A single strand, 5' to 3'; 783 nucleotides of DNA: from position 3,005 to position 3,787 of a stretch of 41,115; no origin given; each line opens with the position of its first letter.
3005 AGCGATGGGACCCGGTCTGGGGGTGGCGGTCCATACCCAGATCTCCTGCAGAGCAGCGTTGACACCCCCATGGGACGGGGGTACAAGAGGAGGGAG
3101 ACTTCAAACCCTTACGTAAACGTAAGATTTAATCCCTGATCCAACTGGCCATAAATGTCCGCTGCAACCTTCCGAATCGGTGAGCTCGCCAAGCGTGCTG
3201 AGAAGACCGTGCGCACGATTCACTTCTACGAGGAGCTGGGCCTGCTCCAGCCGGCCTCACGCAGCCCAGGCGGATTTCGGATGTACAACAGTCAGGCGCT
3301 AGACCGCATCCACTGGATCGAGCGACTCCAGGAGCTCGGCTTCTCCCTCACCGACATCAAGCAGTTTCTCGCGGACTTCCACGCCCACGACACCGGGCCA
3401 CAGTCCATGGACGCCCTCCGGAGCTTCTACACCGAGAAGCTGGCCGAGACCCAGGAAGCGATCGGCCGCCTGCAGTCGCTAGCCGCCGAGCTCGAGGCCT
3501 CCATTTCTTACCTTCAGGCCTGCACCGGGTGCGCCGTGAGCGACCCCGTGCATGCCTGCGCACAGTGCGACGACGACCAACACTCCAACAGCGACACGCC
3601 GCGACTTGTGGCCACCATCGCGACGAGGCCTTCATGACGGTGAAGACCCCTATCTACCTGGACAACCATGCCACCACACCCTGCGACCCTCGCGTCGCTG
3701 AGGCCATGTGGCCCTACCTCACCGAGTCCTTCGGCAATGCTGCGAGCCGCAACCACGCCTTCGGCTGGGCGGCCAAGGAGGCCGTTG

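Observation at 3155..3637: A Cys-rich MerR-family regulator occupies the IscR position at the head of the isc operon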

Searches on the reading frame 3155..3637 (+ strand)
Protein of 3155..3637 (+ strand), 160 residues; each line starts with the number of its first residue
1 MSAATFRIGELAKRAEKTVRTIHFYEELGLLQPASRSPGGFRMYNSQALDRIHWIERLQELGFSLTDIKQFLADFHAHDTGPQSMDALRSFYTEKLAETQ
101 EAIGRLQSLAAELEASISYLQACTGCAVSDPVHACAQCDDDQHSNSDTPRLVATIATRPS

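Call 3: search_protein_families(library=pfam, proteins=[window:3155-3637:+], max_evalue=0.01)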
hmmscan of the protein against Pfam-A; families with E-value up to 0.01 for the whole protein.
window:3155-3637:+ (160 aa): 3 families
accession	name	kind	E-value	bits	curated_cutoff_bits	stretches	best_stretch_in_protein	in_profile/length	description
PF13411.12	MerR_1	-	3.5e-16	59.5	21.6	1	6-73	1-67/69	MerR HTH family regulatory protein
PF00376.29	MerR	-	8.3e-12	45.2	28.2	1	7-44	1-38/38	MerR family regulatory protein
PF09278.17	MerR-DNA-bind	-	1.1e-11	45.5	25.4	1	49-115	1-64/65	MerR, DNA binding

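Call 4: search_protein_families(library=ncbifam, proteins=[window:3155-3637:+], max_evalue=0.01)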
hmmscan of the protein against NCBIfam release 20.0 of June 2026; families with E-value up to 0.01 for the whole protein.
window:3155-3637:+ (160 aa): 17 families
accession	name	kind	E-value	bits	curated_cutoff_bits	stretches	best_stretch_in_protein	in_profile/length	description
NF007069.0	PRK09514.1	equivalog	6.3e-22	78.1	143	1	6-129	2-120/141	Zn(2+)-responsive transcriptional regulator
TIGR02043.1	ZntR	equivalog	7.9e-21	74.6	167.95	1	6-129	2-120/131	Zn(2+)-responsive transcriptional regulator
TIGR02044.1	CueR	equivalog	1e-20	74.1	147.4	1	7-130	2-119/127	Cu(I)-responsive transcriptional regulator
TIGR02051.1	MerR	equivalog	6.3e-19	68.5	150.85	1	7-117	1-106/124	mercury resistance transcriptional regulator MerR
TIGR02047.1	CadR-PbrR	equivalog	2.9e-16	59.6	151.45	1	7-116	2-108/127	Cd(II)/Pb(II)-responsive transcriptional regulator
TIGR01950.1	SoxR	equivalog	1.4e-13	50.8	116.9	1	7-134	3-128/142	redox-sensitive transcriptional activator SoxR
NF007590.0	PRK10227.1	equivalog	9.2e-13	48.4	244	1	8-130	3-119/135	Cu(I)-responsive transcriptional regulator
NF010315.0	PRK13752.1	subfamily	8.2e-11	42.1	261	1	6-142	8-138/144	mercury resistance transcriptional regulator MerR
NF041849.1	trans_regNmlR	equivalog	1.3e-07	31.7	175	1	10-119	5-111/117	stress response transcriptional regulator NmlR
NF047375.1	HeatShock_HspR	equivalog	1.8e-07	31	105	1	5-73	3-71/92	heat shock protein transcriptional repressor HspR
TIGR02054.1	MerD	equivalog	5.2e-07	30.2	103.65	1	5-111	3-108/120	mercuric resistance transcriptional repressor MerD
NF050798.1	TF_FtsR_Actino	equivalog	1.6e-06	28.4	150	1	18-124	18-129/223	transcriptional regulator FtsR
NF053782.1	ChlnTransRegdde3219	equivalog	6.9e-06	25.8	450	1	5-102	6-101/278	choline utilization transcriptional activator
NF047377.1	heat_HspR_dupli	exception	1.9e-05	24.3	300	1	18-110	18-110/214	heat shock protein transcriptional repressor HspR, fused homodimer type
NF033783.1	coreg_MerD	equivalog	0.00013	22.4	170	1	6-80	4-78/121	mercury resistance co-regulator MerD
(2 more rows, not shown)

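Call 5: find_homologous_proteins(query=window:3155-3634:+, max_evalue=0.001)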
Query window:3155-3634:+ (160 aa): 484 proteins with E <= 0.001 among 675 candidates; the best 120 are listed.
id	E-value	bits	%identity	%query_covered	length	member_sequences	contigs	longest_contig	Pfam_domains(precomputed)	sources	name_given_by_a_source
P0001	1.6e-100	351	99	100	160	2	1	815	PF00376.30,PF13411.13,PF09278.18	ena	-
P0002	1.6e-90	319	89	99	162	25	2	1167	PF00376.30,PF13411.13,PF09278.18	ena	-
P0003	1.0e-87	310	87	99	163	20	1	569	PF00376.30,PF13411.13,PF09278.18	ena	-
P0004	2.7e-74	266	75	97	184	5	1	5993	PF00376.30,PF13411.13,PF09278.18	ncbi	-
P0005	6.6e-74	265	77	97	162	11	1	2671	PF00376.30,PF13411.13,PF09278.18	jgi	jgi:DNA-binding transcriptional MerR regulator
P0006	3.1e-73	263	77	96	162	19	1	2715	PF00376.30,PF13411.13,PF09278.18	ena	-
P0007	3.8e-73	263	75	97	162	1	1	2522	PF00376.30,PF13411.13,PF09278.18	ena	-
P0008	4.0e-73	263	75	97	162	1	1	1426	PF00376.30,PF13411.13,PF09278.18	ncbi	-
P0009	7.9e-73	262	75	98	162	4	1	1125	PF00376.30,PF13411.13,PF09278.18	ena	-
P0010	1.3e-72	261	76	96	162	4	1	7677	PF00376.30,PF13411.13,PF09278.18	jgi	-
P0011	3.1e-72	260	74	97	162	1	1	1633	PF00376.30,PF13411.13,PF09278.18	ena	-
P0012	6.7e-72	259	75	97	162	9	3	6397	PF00376.30,PF13411.13,PF09278.18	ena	-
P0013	1.9e-71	257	74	97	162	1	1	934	PF00376.30,PF13411.13,PF09278.18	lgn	-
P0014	2.4e-71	257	74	97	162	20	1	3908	PF00376.30,PF13411.13,PF09278.18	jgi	-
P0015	6.9e-71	255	74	97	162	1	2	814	PF00376.30,PF13411.13,PF09278.18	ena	-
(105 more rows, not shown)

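Call 15: find_related_loci(query=A1, collection=genome_contigs, flank=6000)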
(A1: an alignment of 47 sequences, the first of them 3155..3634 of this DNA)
Query A1 (160 aa) in genome_contigs; peptide patterns used: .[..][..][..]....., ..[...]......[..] (x = any residue, [..] = any of these).
458 stretches matched a pattern; 300 encode a relative of the query (tblastn E <= 1e-3); the best 80 are kept; 80 distinct loci.
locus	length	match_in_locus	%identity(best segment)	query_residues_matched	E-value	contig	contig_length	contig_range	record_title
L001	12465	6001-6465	76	2-156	5e-81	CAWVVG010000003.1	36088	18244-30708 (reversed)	MAG TPA_asm: uncultured bacterium isolate ERR3589560_concoct_36 genome assembly, contig: ERZ7463206.636, whole genome sh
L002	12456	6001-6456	78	4-155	4e-80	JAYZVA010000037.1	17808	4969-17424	MAG: Myxococcota bacterium isolate XB_MAG53 DB_MAG53_0037, whole genome shotgun sequence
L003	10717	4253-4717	75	1-155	7e-78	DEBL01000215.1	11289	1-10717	MAG TPA_asm: Deltaproteobacteria bacterium UBA2957 UBA2957_contig_160212, whole genome shotgun sequence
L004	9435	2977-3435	68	5-157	2e-72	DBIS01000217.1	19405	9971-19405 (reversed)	MAG TPA_asm: Deltaproteobacteria bacterium UBA796 UBA796_contig_1996, whole genome shotgun sequence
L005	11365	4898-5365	64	1-157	4e-65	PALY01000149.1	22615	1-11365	MAG: Deltaproteobacteria bacterium isolate SAT32 MHASMcontig_1805568, whole genome shotgun sequence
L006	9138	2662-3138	53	2-160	4e-56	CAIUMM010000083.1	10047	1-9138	MAG: uncultured proteobacterium isolate Ki3-D2_bin-0965 genome assembly, contig: bin-0965:083/236, whole genome shotgun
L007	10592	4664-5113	55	6-155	2e-54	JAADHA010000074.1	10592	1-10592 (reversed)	MAG: Oligoflexia bacterium isolate M_MetaBat.154 contig-127_16400, whole genome shotgun sequence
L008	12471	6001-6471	54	4-160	1e-53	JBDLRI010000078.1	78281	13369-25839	MAG: Pseudomonadota bacterium isolate icacos_2019_sw_WHONDRS-S19S_0094_B_bin.162 scaffold_99146, whole genome shotgun se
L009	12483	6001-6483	52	2-160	2e-53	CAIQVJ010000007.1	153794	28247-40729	MAG: uncultured proteobacterium isolate KTt_bin-1053 genome assembly, contig: bin-1053:007/137, whole genome shotgun seq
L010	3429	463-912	54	6-155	8e-54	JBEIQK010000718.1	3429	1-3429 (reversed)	MAG: Alphaproteobacteria bacterium isolate Sample-107-S7-bin-128 Sample_107_S7-bin_128-k141_1316479, whole genome shotgu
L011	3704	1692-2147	53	4-155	6e-53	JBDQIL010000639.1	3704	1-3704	MAG: Myxococcota bacterium isolate SFB_27D_18OOND_coas_9 k141_5094019_length_3704_cov_51.0000, whole genome shotgun sequ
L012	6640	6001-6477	52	2-160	6e-53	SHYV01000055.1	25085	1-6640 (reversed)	MAG: Myxococcales bacterium isolate Baikal-deep-G128 BACOMB-C9211, whole genome shotgun sequence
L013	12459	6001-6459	52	3-155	9e-53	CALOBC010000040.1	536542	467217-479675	MAG: Myxococcota bacterium isolate LOGT_bin.0087 genome assembly, contig: contig_44670, whole genome shotgun sequence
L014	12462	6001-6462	53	2-155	1e-52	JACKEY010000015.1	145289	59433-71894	MAG: Alphaproteobacteria bacterium isolate HK-STAS-MYXO-46 HK-STAS-MYXO-46_15, whole genome shotgun sequence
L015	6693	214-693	50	1-160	2e-52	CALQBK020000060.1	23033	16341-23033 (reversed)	MAG: Bifidobacterium breve isolate HRS-HS13-bin-116 genome assembly, contig: HRSG-H13-C3322, whole genome shotgun sequen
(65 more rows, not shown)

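Call 23: search_solved_structures(query=A1, max_evalue=0.001, show_alignments=4)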
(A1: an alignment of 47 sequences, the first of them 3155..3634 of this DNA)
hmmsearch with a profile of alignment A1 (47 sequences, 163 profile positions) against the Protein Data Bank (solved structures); distinct sequences matched with E-value up to 0.001: 38.
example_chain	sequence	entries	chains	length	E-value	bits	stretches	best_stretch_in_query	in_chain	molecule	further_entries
4ua1_A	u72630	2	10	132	2.5e-23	85.9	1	9-118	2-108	Regulatory protein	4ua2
5gpe_A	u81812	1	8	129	3.9e-17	65.8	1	10-119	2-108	Transcriptional regulator, MerR-family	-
2vz4_A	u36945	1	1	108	1.7e-15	60.5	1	10-108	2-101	HTH-TYPE TRANSCRIPTIONAL ACTIVATOR TIPA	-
6ldi_G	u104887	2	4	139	2.4e-14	56.7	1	9-118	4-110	HTH-type transcriptional regulator CueR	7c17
1jbg_A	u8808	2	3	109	3e-14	56.4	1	9-109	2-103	transcription activator of multidrug-efflux transporter genes mta | transcription activator MtaN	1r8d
6xh7_G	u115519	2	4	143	5.7e-14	55.5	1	10-118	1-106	HTH-type transcriptional regulator CueR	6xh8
1q05_A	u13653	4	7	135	5.9e-14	55.5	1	10-118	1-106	Transcriptional regulator cueR | HTH-type transcriptional regulator CueR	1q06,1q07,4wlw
4wls_A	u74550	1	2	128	8.2e-14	55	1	10-117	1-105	HTH-type transcriptional regulator CueR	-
5crl_A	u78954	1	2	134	9.5e-14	54.8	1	6-119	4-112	Mercuric resistance operon regulatory protein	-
6jgf_A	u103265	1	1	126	1.5e-13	54.2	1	10-118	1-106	CadR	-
3hh0_A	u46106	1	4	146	1.5e-13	54.2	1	11-112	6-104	Transcriptional regulator, MerR family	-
6jgv_A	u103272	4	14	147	1.5e-13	54.1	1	10-119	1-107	CadR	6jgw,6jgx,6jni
6jyw_A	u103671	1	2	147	2.6e-13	53.4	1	10-119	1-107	CadR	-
3qao_A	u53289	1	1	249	7.1e-12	48.7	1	8-79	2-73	MerR-like transcriptional regulator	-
6xl5_G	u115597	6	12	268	4.1e-10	42.9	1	11-84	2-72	MerR family transcriptional regulator EcmrR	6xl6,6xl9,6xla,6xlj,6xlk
2zhg_A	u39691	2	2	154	3.2e-07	33.5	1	9-119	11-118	Redox-sensitive transcriptional activator soxR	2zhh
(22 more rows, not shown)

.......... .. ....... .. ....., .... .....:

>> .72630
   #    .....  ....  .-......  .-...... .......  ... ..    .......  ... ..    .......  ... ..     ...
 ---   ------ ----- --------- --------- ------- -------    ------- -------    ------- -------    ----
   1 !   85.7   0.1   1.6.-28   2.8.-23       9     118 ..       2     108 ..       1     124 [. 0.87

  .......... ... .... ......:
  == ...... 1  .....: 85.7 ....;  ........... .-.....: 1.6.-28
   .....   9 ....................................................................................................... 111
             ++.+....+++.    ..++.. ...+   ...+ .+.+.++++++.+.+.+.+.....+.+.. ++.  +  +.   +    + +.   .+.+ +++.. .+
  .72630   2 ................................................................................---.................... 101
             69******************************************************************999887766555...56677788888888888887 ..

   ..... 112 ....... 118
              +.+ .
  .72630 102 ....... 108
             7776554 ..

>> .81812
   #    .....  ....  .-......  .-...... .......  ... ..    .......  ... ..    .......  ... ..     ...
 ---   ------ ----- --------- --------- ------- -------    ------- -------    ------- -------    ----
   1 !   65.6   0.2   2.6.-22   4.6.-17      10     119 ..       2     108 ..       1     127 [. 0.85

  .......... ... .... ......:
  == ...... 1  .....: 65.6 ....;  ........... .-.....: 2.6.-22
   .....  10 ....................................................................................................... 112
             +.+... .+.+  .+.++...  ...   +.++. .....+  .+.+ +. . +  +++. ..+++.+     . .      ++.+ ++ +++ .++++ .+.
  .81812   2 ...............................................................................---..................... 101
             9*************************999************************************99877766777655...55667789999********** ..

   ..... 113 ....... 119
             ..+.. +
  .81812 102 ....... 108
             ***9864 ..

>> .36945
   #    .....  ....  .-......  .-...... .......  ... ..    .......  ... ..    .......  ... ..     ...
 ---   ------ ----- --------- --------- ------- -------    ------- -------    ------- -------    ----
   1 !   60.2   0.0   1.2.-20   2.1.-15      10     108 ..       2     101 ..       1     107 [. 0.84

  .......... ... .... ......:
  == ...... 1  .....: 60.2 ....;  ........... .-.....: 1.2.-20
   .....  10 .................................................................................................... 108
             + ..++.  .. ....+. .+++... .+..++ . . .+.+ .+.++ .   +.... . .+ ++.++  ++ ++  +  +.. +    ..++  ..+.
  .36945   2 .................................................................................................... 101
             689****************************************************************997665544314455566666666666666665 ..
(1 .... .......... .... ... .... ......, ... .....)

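Call 30: predict_structure(alignment_id=A1)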
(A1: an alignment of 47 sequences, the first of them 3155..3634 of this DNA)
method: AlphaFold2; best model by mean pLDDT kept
length: 160 residues; sequences in the alignment: 47
mean_pLDDT: 90.9   pTM: 0.69
mean pLDDT of the five models: 90.9, 90.2, 88.8, 88.6, 88.5
residues with pLDDT >= 90: 109; 70-90: 49; 50-70: 2; < 50: 0
segments of 3 or more residues with pLDDT < 50: none
pLDDT, mean of each block of 10 residues (from residue 1): 88 98 97 97 97 95 93 93 93 91 96 92 81 77 81 84
secondary structure, 60 per line:
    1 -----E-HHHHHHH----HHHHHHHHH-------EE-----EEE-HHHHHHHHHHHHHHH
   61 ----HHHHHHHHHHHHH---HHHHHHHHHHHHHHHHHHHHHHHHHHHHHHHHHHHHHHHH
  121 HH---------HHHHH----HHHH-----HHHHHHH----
elements in order: H8-14 H19-27 E42-44 H46-60 H65-77 H81-122 H132-136 H141-144 H150-156

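Call 34: fold_search(model_id=the predicted structure, library=pdb)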
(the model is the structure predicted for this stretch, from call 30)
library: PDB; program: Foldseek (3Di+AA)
matches with E <= 10: 357; with E <= 0.001: 63
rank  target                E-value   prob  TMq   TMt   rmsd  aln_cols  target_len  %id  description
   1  3hh0_A                3.0e-06  1.00  0.48  0.55   4.1       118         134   26  Crystal structure of a transcriptional regulator, MerR family from Bacillus cereus (released 2009-05-26)
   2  1r8d_B                4.3e-06  1.00  0.42  0.62   5.6       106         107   24  Crystal Structure of MtaN Bound to DNA (released 2004-08-17)
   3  3q1m_A                5.1e-06  1.00  0.51  0.32   3.5       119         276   26  Crystal Structure of BmrR Dimer bound to DNA and the ligand 4-amino-quinaldine (released 2011-06-15)
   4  1q06_B                5.8e-06  1.00  0.58  0.71   3.4       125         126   30  Crystal structure of the Ag(I) form of E. coli CueR, a copper efflux regulator (released 2003-09-16)
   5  1r8d_A                6.1e-06  1.00  0.42  0.61   5.7       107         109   24  Crystal Structure of MtaN Bound to DNA (released 2004-08-17)
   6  1exi_A                6.5e-06  1.00  0.52  0.32   3.4       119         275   26  CRYSTAL STRUCTURE OF TRANSCRIPTION ACTIVATOR BMRR, FROM B. SUBTILIS, BOUND TO 21 BASE PAIR BMR OPERATOR AND TPSB (released 2001-01-24)
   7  2zhg_A                7.3e-06  1.00  0.50  0.64   4.1       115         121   27  Crystal structure of SoxR in complex with DNA (released 2008-03-25)
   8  3hh0_C                7.8e-06  1.00  0.51  0.61   7.4       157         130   18  Crystal structure of a transcriptional regulator, MerR family from Bacillus cereus (released 2009-05-26)
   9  3q5s_A                1.0e-05  1.00  0.56  0.35   3.1       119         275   24  Crystal structure of BmrR bound to Acetylcholine (released 2011-06-15)
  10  6jyw_B                1.0e-05  1.00  0.55  0.65   3.5       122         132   28  Crystal structure of the transcription regulator CadR N81M mutant from P. putida in complex with Cadmium(II) and DNA (released 2020-04-29)
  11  5gpe_C                1.4e-05  1.00  0.50  0.59   4.2       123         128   31  Crystal structure of the transcription regulator PbrR691 from Ralstonia metallidurans CH34 in complex with Lead(II) (released 2016-12-28)
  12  1q05_B                1.5e-05  1.00  0.58  0.70   3.4       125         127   30  Crystal structure of the Cu(I) form of E. coli CueR, a copper efflux regulator (released 2003-09-16)
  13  3d71_A                1.6e-05  1.00  0.54  0.34   3.5       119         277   24  Crystal structure of E253Q BMRR bound to 22 base pair promoter site (released 2008-08-26)
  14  3d6y_A                1.6e-05  1.00  0.51  0.32   3.5       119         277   26  Crystal structure of R275E mutant of BMRR bound to DNA and berberine (released 2008-08-26)
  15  3d70_A                1.9e-05  1.00  0.54  0.34   3.5       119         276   24  Crystal structure of E253A mutant of BMRR bound to 22-bp oligonucleotide (released 2008-08-26)
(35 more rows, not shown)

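Call 45: search_protein_representatives(alignment_id=A1)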
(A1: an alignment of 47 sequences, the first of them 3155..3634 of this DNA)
Query: 47 sequences, 163 profile positions. Proteins with E-value up to 0.001 (for the whole library): 46781; up to 1e-10: 9073; up to 1e-30: 174. The best 150 are listed.
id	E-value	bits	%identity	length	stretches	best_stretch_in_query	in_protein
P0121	4.6e-67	241.2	-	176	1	8-162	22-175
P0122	2.5e-64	232.3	-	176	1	4-161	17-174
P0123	4.0e-58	212.1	-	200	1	5-162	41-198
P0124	1.9e-56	206.7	-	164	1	6-161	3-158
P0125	2.3e-53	196.6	-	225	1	7-161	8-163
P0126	3.6e-52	192.8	-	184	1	5-162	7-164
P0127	4.5e-50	186.0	-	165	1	8-159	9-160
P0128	2.3e-49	183.6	-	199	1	4-160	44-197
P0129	2.7e-49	183.4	-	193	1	3-160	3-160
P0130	5.3e-49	182.5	-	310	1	5-160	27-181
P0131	5.8e-49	182.3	-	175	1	9-161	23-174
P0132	7.5e-49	182.0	-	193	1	4-158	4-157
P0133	8.6e-49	181.8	-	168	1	2-155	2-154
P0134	1.6e-48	180.9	-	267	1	7-150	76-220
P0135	3.0e-48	180.0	-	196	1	6-161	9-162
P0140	2.5e-47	177.0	-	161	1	7-154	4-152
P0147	1.2e-46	174.8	-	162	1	5-152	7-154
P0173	5.7e-44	166.1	-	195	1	8-158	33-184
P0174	8.2e-44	165.6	-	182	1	8-148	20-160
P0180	4.2e-43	163.3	-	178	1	5-161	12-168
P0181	4.5e-43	163.2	-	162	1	3-158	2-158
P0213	2.0e-39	151.3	-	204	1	9-159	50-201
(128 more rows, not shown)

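Call 52: list_cluster_members(proteins=[P0121, P0124, P0126, P0129, P0133, P0140, P0147, P0173, P0213, P0181])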
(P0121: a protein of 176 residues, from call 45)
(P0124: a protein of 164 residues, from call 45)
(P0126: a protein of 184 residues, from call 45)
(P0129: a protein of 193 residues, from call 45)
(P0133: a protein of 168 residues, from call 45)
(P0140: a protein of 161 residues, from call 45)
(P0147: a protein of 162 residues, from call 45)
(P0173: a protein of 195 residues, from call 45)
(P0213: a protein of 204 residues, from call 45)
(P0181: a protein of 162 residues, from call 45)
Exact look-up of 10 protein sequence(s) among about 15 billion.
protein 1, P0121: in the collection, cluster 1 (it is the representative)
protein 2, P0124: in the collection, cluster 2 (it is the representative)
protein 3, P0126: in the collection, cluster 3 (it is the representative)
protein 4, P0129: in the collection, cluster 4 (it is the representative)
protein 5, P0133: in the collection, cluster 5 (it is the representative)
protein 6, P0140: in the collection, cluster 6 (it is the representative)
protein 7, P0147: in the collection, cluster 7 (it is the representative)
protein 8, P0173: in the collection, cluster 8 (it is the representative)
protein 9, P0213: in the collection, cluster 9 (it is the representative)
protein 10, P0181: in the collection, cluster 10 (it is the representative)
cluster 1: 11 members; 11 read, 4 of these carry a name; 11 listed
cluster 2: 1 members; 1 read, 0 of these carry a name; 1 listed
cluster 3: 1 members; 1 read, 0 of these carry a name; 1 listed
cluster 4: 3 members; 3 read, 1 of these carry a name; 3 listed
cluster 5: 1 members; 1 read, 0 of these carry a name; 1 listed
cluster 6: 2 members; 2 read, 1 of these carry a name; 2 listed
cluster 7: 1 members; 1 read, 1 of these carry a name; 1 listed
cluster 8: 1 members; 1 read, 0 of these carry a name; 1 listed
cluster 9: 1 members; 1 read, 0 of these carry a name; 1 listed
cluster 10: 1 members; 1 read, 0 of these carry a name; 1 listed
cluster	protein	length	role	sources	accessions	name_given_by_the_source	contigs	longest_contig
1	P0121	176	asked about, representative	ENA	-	-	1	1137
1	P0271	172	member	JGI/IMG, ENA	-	DNA-binding transcriptional MerR regulator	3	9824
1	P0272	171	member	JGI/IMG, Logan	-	DNA-binding transcriptional MerR regulator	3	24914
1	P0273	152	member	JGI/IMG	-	DNA-binding transcriptional MerR regulator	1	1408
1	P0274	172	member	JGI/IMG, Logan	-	DNA-binding transcriptional MerR regulator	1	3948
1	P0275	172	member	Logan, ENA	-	-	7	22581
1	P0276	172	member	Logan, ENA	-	-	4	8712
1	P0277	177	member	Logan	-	-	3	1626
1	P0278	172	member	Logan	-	-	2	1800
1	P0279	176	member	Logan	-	-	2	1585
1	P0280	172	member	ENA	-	-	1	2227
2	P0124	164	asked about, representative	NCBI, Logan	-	-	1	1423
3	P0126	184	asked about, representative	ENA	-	-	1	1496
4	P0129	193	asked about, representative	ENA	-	-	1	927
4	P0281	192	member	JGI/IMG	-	MerR family copper efflux transcriptional regulator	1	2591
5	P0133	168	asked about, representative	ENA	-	-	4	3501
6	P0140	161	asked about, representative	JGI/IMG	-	DNA-binding transcriptional MerR regulator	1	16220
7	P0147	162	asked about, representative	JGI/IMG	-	MerR family Zn(II)-responsive transcriptional regulator of zntA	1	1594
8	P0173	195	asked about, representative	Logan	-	-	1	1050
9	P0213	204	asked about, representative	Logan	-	-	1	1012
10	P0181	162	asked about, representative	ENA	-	-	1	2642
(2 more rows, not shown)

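Call 57: find_encoding_contigs(protein=P0140, flank=6000, max_places=3)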
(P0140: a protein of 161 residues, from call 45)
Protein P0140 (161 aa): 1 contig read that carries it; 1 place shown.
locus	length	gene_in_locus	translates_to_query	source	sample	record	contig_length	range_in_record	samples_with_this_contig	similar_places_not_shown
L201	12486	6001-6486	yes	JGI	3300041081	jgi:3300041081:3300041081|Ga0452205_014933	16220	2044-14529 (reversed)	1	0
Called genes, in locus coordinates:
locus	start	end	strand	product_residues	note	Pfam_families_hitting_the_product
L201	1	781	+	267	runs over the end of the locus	PF00378:ECH_1, PF16113:ECH_2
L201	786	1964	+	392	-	PF02771:Acyl-CoA_dh_N, PF02770:Acyl-CoA_dh_M, PF00441:Acyl-CoA_dh_1, PF08028:Acyl-CoA_dh_2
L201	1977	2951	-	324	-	PF00034:Cytochrom_C (weak)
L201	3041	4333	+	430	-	-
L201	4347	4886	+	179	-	PF13238:AAA_18 (weak)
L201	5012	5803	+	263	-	-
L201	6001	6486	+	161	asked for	PF00376:MerR, PF13411:MerR_1, PF09278:MerR-DNA-bind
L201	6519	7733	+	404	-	PF00266:Aminotran_5, PF01212:Beta_elim_lyase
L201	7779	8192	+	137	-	PF01592:NifU_N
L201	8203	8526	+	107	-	PF01521:Fe-S_biosyn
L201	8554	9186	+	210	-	PF00226:DnaJ (weak), PF07743:HSCB_C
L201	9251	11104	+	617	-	PF00012:HSP70, PF06723:MreB_Mbl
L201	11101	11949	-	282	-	PF00082:Peptidase_S8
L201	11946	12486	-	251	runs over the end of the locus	-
